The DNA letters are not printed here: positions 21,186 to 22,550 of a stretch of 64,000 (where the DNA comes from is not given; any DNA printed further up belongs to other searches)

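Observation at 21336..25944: Candidate expanded MrfAB-type repair or nucleic-acid-processing module: three-domain nuclease translationally coupled to a DExH/DUF1998 helicase, then a DEDD exonuclease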

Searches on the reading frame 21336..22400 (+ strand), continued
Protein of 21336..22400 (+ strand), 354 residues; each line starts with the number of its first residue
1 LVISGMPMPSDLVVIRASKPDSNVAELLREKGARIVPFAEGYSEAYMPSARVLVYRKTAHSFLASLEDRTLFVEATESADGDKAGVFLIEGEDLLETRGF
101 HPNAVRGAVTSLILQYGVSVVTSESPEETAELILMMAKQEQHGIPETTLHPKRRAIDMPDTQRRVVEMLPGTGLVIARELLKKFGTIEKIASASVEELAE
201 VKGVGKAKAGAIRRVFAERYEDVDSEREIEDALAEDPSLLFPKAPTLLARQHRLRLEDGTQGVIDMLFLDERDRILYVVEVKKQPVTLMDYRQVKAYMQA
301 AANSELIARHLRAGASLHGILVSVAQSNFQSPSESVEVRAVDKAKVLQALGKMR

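Call 20: search_protein_families(library=pfam, proteins=[L018:16038-19145:+, L018:12003-13223:+, L018:13828-15048:+, L018:11067-11993:+, L018:15035-15883:+, L018:8997-9845:+, L035:11064-12173:+, L024:11209-12126:+, L011:8168-9094:+, L013:14365-17202:+], max_evalue=0.001)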
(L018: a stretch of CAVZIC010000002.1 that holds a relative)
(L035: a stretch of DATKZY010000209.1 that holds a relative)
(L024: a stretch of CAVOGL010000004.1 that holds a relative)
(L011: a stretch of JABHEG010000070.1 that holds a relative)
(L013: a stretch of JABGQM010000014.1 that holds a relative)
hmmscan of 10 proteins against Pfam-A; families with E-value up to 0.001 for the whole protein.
L018:16038-19145:+ (1035 aa): 23 families
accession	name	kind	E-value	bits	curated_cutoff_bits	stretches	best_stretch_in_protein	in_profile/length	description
PF00005.33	ABC_tran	-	3.5e-21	76.7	25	0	633-711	73-136/137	ABC transporter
PF13555.12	AAA_29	-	8.4e-13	48.3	27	0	5-39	4-39/61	P-loop containing region of AAA domain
PF13476.12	AAA_23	-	1.6e-11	45.6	27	0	2-38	1-35/201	AAA domain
PF13191.12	AAA_16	-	1.3e-10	42.4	32.6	0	837-866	23-52/167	AAA ATPase domain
PF13304.12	AAA_21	-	5.2e-10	40.3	27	0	690-742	247-299/304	AAA domain, putative AbiEii toxin, Type IV TA system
PF03193.22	RsgA_GTPase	-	1.7e-09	38.2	30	0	816-880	85-146/174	RsgA GTPase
PF02463.25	SMC_N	-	4.8e-09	36.4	40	0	2-39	4-41/220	RecF/RecN/SMC N terminal domain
PF20703.3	nSTAND1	-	2.4e-08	34.5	27.1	0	837-855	32-50/379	Novel STAND NTPase 1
PF13671.12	AAA_33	-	3.9e-08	34.2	27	0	488-561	1-69/143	AAA domain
PF13401.12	AAA_22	-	7.9e-08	33.1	27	0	487-509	6-28/130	AAA domain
PF13481.12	AAA_25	-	2.3e-07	31.1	27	0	483-518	30-65/195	AAA domain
PF01443.25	Viral_helicase1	-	2.6e-07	31.1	21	0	841-874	1-32/228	Viral superfamily 1 RNA helicase core domain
PF02492.25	cobW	-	3.6e-07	30.4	20.7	0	488-508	2-22/180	CobW/HypB/UreG, nucleotide-binding domain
PF06745.19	ATPase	-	2.2e-06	27.6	26.6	0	483-517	16-51/231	KaiC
PF05729.18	NACHT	-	5.7e-06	26.7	26.7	0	487-508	1-22/167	NACHT domain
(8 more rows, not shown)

L018:12003-13223:+ (406 aa): 1 family
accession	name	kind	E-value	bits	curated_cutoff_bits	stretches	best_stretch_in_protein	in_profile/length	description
PF06224.18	AlkZ-like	-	8.8e-69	233.1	25.9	1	35-360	1-315/329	DNA glycosylase AlkZ-like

L018:13828-15048:+ (406 aa): 3 families
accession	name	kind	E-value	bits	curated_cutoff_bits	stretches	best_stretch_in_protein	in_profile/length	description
PF13679.12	Methyltransf_32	-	3e-35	121.7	27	1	158-300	1-143/143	Methyltransferase domain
PF13847.12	Methyltransf_31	-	9.6e-10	38.8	27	1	188-302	5-123/145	Methyltransferase domain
PF13649.12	Methyltransf_25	-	5.2e-05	24.3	27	1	190-281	1-87/97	Methyltransferase domain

L018:11067-11993:+ (308 aa): 0 families

L018:15035-15883:+ (282 aa): 2 families
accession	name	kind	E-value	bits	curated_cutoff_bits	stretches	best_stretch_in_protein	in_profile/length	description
PF00149.33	Metallophos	-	4.3e-10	40.8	21.5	1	58-213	2-190/191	Calcineurin-like phosphoesterase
PF12850.12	Metallophos_2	-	0.00046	20.7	27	0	58-212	2-117/154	Calcineurin-like phosphoesterase superfamily domain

L018:8997-9845:+ (282 aa): 3 families
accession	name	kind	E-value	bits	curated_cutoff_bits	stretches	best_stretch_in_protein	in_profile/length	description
PF12679.13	ABC2_membrane_2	-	4e-19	69.4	27.2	1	7-282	1-283/283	ABC-2 family transporter protein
PF13346.12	ABC2_membrane_5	-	7e-05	22.9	25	1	72-200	36-165/205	ABC-2 family transporter protein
PF12730.13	ABC2_membrane_4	-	9.2e-05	22.9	27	1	19-171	11-153/179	ABC-2 family transporter protein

L035:11064-12173:+ (369 aa): 0 families

L024:11209-12126:+ (305 aa): 1 family
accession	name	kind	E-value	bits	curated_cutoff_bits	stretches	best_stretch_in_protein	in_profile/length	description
PF00494.24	SQS_PSY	-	1.6e-18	67.8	26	1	14-262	2-252/263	Squalene/phytoene synthase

L011:8168-9094:+ (308 aa): 1 family
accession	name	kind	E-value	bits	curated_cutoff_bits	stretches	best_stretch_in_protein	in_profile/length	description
PF17884.7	DUF5591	-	3.7e-14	53.3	26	1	105-194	2-77/150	Domain of unknown function (DUF5591)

L013:14365-17202:+ (945 aa): 4 families
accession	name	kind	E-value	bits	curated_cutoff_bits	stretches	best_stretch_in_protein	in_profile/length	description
PF00270.35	DEAD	-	1.6e-27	96.7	26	1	78-255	2-165/167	DEAD/DEAH box helicase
PF09369.15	MZB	-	5.3e-12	46.7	24.2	1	683-757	4-80/80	MrfA Zn-binding domain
PF00271.37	Helicase_C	-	2.1e-11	44.5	23.5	1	310-416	8-108/110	Helicase conserved C-terminal domain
PF22982.3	WHD_HRQ1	-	6.9e-10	40.3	27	1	453-522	1-69/70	ATP-dependent helicase HRQ1, winged helix domain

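Call 21: search_protein_families(library=ncbifam, proteins=[L018:16038-19145:+, L018:12003-13223:+, L018:13828-15048:+, L018:11067-11993:+, L035:11064-12173:+, L024:11209-12126:+, L011:8168-9094:+, L013:14365-17202:+], max_evalue=0.001)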
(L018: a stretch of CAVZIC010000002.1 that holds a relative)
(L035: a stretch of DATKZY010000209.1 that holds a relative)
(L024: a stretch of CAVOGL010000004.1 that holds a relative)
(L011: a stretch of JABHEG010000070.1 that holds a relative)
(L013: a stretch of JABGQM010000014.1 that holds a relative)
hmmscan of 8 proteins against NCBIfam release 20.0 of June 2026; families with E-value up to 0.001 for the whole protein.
L018:16038-19145:+ (1035 aa): 172 families (the best 25 are shown)
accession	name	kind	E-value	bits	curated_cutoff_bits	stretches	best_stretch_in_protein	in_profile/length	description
NF001503.0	PRK00349.1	equivalog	4e-225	749.9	1147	3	268-789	408-939/943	excinuclease ABC subunit UvrA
TIGR00630.1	uvra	equivalog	2.8e-222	740.6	729.8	3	269-773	406-921/924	excinuclease ABC subunit UvrA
NF001885.0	PRK00635.1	equivalog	1.7e-141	473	3054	2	268-948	398-1071/1809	excinuclease ABC subunit A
NF040873.1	AztA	equivalog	3.7e-31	108.2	220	2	659-753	99-189/191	zinc ABC transporter ATP-binding protein AztA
NF010068.0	PRK13548.1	equivalog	9.1e-31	106.9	261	2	653-751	111-209/261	heme ABC transporter ATP-binding protein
TIGR02673.1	FtsE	equivalog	1.8e-30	106.2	264.85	2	652-748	110-202/214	cell division ATP-binding protein FtsE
TIGR04521.1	ECF_ATPase_2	equivalog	4.1e-30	104.8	330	2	651-753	115-216/279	energy-coupling factor transporter ATPase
TIGR03608.1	L_ocin_972_ABC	subfamily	5.7e-30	104.3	254.85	2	653-753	108-204/206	putative bacteriocin export ABC transporter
TIGR02857.1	CydD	equivalog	3.6e-28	98.8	435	2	667-754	444-528/529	thiol reductant ABC exporter subunit CydD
TIGR02315.1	ABC_phnC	equivalog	6.1e-26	91.3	266.1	1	661-747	127-210/243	phosphonate ABC transporter ATP-binding protein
TIGR03873.1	F420-0_ABC_ATP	hypoth_equivalog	2.9e-25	89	372.4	2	678-773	135-222/256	putative F420-0 ABC transporter ATP-binding protein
TIGR01166.1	cbiO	subfamily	5.5e-25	87.9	211.8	2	649-745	97-189/190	cobalt ABC transporter, ATP-binding protein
NF010170.0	PRK13651.1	equivalog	1.1e-22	80.4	432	2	652-746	140-228/308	cobalt transporter ATP-binding subunit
TIGR04520.1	ECF_ATPase_1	equivalog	3.5e-22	79.1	315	1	653-755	110-209/269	energy-coupling factor transporter ATPase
TIGR02324.1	CP_lyasePhnL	equivalog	2.2e-20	73.1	256.3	1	677-747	146-213/224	phosphonate C-P lyase system protein PhnL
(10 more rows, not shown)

L018:12003-13223:+ (406 aa): 0 families

L018:13828-15048:+ (406 aa): 0 families

L018:11067-11993:+ (308 aa): 0 families

L035:11064-12173:+ (369 aa): 0 families

L024:11209-12126:+ (305 aa): 4 families
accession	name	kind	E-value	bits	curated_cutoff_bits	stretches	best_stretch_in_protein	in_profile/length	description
TIGR03465.1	HpnD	equivalog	1.6e-09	37.2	278.6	1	13-209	2-188/267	presqualene diphosphate synthase HpnD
TIGR03464.1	HpnC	equivalog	1.1e-08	35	250.45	1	25-258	13-241/267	squalene synthase HpnC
NF045921.1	PhytnSynCrtBRhod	equivalog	1.9e-06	27.6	500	1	19-230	19-218/307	15-cis-phytoene synthase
NF042419.1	Phyto_syn_CrtB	equivalog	0.00031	20.4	480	0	167-230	164-225/306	15-cis-phytoene synthase CrtB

L011:8168-9094:+ (308 aa): 2 families
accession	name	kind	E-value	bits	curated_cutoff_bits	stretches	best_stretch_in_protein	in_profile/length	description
NF040592.1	tRNA_mod_ArcS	equivalog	2.4e-13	49.6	440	1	105-188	279-351/575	archaeosine synthase subunit alpha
NF053620.1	ArchsnAlpArcSThp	equivalog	1.2e-08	33.8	600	1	105-230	225-335/515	archaeosine synthase subunit alpha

L013:14365-17202:+ (945 aa): 18 families
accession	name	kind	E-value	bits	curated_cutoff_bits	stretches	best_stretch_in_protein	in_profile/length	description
TIGR03817.1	DECH_helic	hypoth_equivalog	1.4e-183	612.1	874.1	1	40-791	1-739/742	helicase/secretion neighborhood putative DEAH-box helicase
TIGR04121.1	DEXH_lig_assoc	equivalog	4e-36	124.1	850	1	76-416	14-345/804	ligase-associated DNA damage response DEXH box helicase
NF010338.0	PRK13767.1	equivalog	3.1e-30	105.1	849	1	76-456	34-425/877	ATP-dependent helicase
NF007284.0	PRK09751.1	equivalog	2.3e-15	55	1496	2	353-416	355-418/1538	ATP-dependent helicase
NF002654.0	PRK02362.1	equivalog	2.8e-14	52.4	887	1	65-340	13-268/739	ATP-dependent DNA helicase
TIGR01389.1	recQ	equivalog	3.6e-14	52.1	640.2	1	78-430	16-333/591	DNA helicase RecQ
TIGR00614.1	recQ_fam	subfamily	3e-13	49.4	219.8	1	75-426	11-329/470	RecQ family ATP-dependent DNA helicase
NF041063.1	DpdF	equivalog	4.5e-13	48.7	550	1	61-426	124-481/813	protein DpdF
NF041067.1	DpdJ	equivalog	1.2e-12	46.4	800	1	203-265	360-419/1482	protein DpdJ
NF001308.0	PRK00254.1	equivalog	6e-12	44.6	1216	1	68-284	16-209/720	ATP-dependent DNA helicase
NF010337.0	PRK13766.1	equivalog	3.3e-09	35.4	610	1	74-219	17-147/781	Hef nuclease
NF002251.0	PRK01172.1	equivalog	3.2e-08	32.3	891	1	74-330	21-251/674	ATP-dependent DNA helicase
NF008279.0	PRK11057.1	equivalog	4.7e-07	28.6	1015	0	78-137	28-82/608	ATP-dependent DNA helicase RecQ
NF008744.0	PRK11776.1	equivalog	6.3e-05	21.7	524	1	53-135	6-87/460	ATP-dependent RNA helicase DbpA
NF040935.1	helicase_Hel308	equivalog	8.3e-05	20.9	1200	1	68-136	19-87/704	ATP-dependent DNA helicase Hel308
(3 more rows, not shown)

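Call 34: search_solved_structures(query=A1, max_evalue=0.01, show_alignments=2)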
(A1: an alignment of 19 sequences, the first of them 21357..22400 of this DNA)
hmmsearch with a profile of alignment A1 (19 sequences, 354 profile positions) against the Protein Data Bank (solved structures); distinct sequences matched with E-value up to 0.01: 37.
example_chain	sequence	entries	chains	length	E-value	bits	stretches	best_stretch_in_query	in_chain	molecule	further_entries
2bhn_A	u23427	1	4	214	2.6e-40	141.8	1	6-216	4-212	XPF ENDONUCLEASE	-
2bgw_A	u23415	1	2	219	4e-40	141.3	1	6-216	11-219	XPF ENDONUCLEASE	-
1j22_A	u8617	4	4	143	6.2e-29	104.5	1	5-137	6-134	ATP-dependent RNA helicase, putative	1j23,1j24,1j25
1x2i_A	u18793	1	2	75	1.8e-21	79.9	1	148-216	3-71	Hef helicase/nuclease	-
9hjo_A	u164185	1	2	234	3.2e-13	52.8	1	27-212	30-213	Fanconi anemia group M protein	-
4m6w_A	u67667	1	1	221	3.2e-13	52.8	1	27-212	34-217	Fanconi anemia group M protein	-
4bxo_A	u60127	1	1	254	4.1e-13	52.4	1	27-212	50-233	FANCONI ANEMIA GROUP M PROTEIN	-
1v9p_A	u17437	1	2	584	8.2e-10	41.5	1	164-214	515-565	DNA ligase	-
1dgs_A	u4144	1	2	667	1.2e-09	41.1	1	164-214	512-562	DNA LIGASE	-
4m6w_B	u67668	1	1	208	5.2e-08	35.6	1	107-213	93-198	Fanconi anemia-associated protein of 24 kDa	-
9hjo_B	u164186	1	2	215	7.2e-08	35.1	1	107-213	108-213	Fanconi anemia core complex-associated protein 24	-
4bxo_B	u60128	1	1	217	8.7e-08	34.9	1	108-212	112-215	FANCONI ANEMIA-ASSOCIATED PROTEIN OF 24 KDA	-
5hm5_A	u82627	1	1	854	3.8e-07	32.8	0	166-207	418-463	Topoisomerase V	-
6sxa_F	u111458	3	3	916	3.9e-07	32.7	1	3-218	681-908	DNA repair endonuclease XPF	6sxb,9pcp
9qec_A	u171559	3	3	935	4.1e-07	32.7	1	3-218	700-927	DNA repair endonuclease XPF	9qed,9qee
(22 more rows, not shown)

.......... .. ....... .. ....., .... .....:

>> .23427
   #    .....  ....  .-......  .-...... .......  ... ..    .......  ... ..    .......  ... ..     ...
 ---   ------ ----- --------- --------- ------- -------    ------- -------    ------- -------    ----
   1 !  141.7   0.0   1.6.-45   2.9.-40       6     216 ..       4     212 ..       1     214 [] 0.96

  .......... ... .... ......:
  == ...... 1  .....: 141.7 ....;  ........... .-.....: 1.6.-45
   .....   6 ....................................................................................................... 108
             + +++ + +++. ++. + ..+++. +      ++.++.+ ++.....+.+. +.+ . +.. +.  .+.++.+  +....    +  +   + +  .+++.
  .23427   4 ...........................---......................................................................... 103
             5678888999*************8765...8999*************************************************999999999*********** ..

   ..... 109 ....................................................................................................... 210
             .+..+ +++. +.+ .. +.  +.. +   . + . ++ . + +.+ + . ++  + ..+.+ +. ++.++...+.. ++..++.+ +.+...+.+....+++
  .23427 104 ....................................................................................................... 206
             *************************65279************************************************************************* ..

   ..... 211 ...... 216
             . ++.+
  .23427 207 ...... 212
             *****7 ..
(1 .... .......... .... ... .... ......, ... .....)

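Call 37: find_related_loci(query=A2, collection=metagenome_contigs, flank=10000)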
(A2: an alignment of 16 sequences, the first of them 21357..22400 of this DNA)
Query A2 (347 aa) in metagenome_contigs; peptide patterns used: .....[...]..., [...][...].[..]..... (x = any residue, [..] = any of these).
541 stretches matched a pattern; 189 encode a relative of the query (tblastn E <= 1e-3); the best 80 are kept; 80 distinct loci.
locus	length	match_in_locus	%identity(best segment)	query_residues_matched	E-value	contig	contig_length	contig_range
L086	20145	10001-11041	77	1-347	0e+0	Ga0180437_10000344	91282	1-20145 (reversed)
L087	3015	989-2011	43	8-347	9e-89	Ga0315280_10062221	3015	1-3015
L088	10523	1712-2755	42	3-347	5e-84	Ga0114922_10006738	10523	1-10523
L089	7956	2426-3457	44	6-347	4e-83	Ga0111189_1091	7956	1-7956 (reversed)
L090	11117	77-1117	43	2-347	2e-82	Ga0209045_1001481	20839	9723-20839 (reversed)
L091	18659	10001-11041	43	2-347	2e-82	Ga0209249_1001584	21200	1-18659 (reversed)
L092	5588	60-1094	40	5-347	2e-82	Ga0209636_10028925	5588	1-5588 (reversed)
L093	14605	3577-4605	42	6-346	4e-82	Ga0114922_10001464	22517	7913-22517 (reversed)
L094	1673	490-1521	40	6-347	6e-87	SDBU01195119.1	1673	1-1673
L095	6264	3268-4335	41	1-347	4e-82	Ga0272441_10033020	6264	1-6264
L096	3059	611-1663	39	1-347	5e-83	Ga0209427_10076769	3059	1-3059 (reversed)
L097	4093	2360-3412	39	1-347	2e-81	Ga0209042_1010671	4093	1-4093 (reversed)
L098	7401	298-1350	39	1-347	3e-81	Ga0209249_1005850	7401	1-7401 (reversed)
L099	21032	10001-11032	42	6-347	1e-80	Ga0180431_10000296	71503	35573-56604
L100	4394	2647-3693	43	6-347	5e-81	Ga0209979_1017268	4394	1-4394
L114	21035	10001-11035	41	6-347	1e-78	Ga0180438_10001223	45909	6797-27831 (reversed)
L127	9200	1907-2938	39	6-347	1e-76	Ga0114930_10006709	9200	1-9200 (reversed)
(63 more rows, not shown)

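Call 41: predict_structure(alignment_id=A1)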
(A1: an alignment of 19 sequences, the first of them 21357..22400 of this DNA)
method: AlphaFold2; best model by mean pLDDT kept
length: 347 residues; sequences in the alignment: 19
mean_pLDDT: 87.0   pTM: 0.62
mean pLDDT of the five models: 87.0, 86.5, 86.2, 83.7, 83.0
residues with pLDDT >= 90: 171; 70-90: 151; 50-70: 21; < 50: 4
segments of 3 or more residues with pLDDT < 50: none
pLDDT, mean of each block of 10 residues (from residue 1): 74 93 93 79 90 84 85 82 78 73 83 89 91 73 66 85 85 92 92 91 87 79 93 89 95 95 94 93 95 95 96 91 90 90 85
secondary structure, 60 per line:
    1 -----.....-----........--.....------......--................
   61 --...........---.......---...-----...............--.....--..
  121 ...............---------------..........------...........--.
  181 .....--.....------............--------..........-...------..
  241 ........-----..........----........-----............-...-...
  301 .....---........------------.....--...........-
elements in order: E6-10 H16-23 E26-30 E37-42 E45-51 H52-60 H63-73 E77-83 H95-109 E112-116 H119-135 H151-160 H167-177 H180-185 H188-192 H199-210 H219-228 E239-248 E254-263 E268-275 H281-292 H298-305 E309-316 E329-333 H336-346
